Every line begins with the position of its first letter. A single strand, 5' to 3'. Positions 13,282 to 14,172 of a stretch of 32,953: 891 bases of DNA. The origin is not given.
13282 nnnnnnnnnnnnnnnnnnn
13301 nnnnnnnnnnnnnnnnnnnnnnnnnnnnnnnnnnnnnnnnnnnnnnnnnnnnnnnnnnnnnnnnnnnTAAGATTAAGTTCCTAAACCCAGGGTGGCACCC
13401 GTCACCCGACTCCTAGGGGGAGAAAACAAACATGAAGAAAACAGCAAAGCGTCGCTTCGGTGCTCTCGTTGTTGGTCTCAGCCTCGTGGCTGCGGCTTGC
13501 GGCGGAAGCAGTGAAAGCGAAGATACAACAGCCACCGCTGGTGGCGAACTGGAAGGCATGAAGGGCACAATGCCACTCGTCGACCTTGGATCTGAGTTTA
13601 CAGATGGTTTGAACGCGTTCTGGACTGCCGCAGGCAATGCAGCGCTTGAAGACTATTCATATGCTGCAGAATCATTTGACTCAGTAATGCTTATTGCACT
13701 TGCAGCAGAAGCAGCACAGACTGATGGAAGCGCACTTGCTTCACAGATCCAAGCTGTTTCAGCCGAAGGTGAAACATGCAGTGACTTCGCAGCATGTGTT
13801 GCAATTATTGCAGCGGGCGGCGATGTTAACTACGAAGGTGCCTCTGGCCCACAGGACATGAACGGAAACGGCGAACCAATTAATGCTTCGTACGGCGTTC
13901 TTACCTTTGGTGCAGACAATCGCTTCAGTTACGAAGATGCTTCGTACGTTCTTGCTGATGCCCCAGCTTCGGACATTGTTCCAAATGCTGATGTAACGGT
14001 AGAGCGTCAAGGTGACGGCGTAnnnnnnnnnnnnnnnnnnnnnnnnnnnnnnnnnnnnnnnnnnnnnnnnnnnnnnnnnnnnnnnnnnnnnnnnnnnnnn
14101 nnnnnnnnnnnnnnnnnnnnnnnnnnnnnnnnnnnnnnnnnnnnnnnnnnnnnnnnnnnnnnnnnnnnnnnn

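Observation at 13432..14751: Circularly permuted Liv/HAAT-type solute-binding lipoprotein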

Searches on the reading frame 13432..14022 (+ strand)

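Call 8: search_protein_families(library=pfam, proteins=[window:13432-14022:+], max_evalue=1)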
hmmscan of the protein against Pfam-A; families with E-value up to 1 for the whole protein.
window:13432-14022:+ (197 aa): 1 family
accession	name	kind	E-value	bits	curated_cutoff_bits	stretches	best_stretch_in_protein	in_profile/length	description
PF01094.35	ANF_receptor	-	9.8e-06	25.3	25.4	1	73-159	271-350/353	Receptor family ligand binding region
